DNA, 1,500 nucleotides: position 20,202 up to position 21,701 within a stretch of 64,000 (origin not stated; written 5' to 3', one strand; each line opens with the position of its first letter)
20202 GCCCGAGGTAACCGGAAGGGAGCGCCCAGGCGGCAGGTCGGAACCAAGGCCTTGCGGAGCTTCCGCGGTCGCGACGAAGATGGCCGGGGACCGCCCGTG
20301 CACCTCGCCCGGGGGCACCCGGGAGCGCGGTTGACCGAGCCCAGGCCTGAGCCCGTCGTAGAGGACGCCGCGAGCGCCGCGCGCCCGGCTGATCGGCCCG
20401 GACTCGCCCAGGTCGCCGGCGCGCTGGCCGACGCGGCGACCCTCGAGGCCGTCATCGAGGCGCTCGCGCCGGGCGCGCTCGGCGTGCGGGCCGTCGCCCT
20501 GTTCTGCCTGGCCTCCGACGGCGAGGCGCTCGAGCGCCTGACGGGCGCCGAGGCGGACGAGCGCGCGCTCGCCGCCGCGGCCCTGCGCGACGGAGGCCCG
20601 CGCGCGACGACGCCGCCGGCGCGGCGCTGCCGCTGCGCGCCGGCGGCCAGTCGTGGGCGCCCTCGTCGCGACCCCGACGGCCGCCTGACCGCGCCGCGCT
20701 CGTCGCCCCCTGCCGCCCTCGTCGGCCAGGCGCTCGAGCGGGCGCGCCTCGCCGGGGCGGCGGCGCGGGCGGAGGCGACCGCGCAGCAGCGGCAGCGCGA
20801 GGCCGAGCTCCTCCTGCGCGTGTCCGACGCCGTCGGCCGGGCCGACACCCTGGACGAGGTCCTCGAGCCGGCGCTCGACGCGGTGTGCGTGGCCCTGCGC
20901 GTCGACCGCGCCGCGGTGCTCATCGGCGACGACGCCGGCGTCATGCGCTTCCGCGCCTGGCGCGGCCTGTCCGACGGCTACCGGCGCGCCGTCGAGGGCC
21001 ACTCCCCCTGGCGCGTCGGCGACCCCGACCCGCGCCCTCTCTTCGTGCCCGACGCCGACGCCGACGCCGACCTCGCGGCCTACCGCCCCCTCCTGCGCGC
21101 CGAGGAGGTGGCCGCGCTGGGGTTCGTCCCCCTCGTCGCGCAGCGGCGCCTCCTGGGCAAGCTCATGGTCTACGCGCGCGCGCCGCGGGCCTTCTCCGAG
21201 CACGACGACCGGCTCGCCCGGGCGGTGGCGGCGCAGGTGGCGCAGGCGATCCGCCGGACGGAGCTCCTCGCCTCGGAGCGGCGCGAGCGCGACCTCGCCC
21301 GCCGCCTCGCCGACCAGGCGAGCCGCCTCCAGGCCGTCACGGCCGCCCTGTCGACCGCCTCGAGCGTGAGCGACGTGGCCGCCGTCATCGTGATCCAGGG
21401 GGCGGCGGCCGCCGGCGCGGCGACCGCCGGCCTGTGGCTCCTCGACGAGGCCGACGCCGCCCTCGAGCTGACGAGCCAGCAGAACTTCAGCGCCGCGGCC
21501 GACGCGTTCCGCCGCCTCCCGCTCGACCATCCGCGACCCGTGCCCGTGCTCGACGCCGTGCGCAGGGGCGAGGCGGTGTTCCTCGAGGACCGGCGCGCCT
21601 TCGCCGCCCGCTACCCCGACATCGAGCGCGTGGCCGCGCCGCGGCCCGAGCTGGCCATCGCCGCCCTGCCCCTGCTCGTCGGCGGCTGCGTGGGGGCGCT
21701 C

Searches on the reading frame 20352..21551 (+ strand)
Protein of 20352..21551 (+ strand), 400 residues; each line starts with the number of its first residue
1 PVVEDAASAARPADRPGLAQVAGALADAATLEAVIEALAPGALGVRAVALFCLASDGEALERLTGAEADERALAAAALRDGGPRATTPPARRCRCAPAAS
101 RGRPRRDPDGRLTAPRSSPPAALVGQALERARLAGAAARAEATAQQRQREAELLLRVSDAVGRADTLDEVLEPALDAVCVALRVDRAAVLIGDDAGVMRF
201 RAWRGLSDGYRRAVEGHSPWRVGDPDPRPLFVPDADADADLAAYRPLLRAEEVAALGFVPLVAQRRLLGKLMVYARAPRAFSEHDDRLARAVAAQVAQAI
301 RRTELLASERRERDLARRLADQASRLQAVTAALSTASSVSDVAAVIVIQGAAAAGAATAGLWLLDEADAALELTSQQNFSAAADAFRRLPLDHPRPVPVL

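Call 31: find_homologous_proteins(query=window:20352-21551:+, max_evalue=1e-10)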
Query window:20352-21551:+ (400 aa): 83 proteins with E <= 1e-10 among 8000 candidates.
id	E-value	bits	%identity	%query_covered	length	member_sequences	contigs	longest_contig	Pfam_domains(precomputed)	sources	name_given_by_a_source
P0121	7.4e-52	195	59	44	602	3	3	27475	PF13185.13,PF01590.33,PF02518.32,PF13492.13,PF00512.32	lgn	-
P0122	1.9e-51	194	51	51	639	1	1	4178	PF13185.13,PF14417.13,PF01590.33,PF02518.32,PF13492.13,PF00512.32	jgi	jgi:signal transduction histidine kinase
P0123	6.6e-51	192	55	44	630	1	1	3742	PF13185.13,PF01590.33,PF02518.32,PF13492.13,PF00512.32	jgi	jgi:signal transduction histidine kinase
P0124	1.1e-50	191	55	40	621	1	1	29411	PF13185.13,PF01590.33,PF02518.32,PF13492.13,PF00512.32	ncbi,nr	ncbi:MAG TPA: GAF domain-containing sensor histidine kinase [Polyangia bacterium]|nr:GAF domain-cont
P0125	5.3e-50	189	53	46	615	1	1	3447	PF13185.13,PF01590.33,PF02518.32,PF13492.13,PF00512.32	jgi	-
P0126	5.4e-50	189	53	46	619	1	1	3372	PF13185.13,PF01590.33,PF02518.32,PF13492.13,PF00512.32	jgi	jgi:signal transduction histidine kinase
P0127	8.4e-50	188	53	46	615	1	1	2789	PF13185.13,PF01590.33,PF02518.32,PF13492.13,PF00512.32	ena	-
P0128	2.0e-49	187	51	47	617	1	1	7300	PF13185.13,PF01590.33,PF02518.32,PF13492.13,PF00512.32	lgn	-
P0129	2.3e-49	187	55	39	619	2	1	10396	PF13185.13,PF01590.33,PF02518.32,PF13492.13,PF00512.32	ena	-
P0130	4.8e-49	186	55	39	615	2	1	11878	PF13185.13,PF01590.33,PF02518.32,PF13492.13,PF00512.32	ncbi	-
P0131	6.0e-49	185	55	46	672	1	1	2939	PF13185.13,PF01590.33,PF02518.32,PF13492.13,PF00512.32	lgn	-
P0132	1.0e-47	181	55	36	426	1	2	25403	PF13185.13,PF01590.33,PF02518.32,PF13492.13,PF00512.32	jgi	jgi:signal transduction histidine kinase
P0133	3.9e-47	179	50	44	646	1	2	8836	PF13185.13,PF01590.33,PF02518.32,PF13492.13,PF00512.32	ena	-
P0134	4.6e-47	179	53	38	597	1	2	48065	PF13185.13,PF01590.33,PF02518.32,PF13492.13,PF00512.32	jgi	jgi:signal transduction histidine kinase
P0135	1.5e-46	177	54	43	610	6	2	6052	PF13185.13,PF01590.33,PF02518.32,PF13492.13,PF00512.32,PF00072.31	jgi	jgi:signal transduction histidine kinase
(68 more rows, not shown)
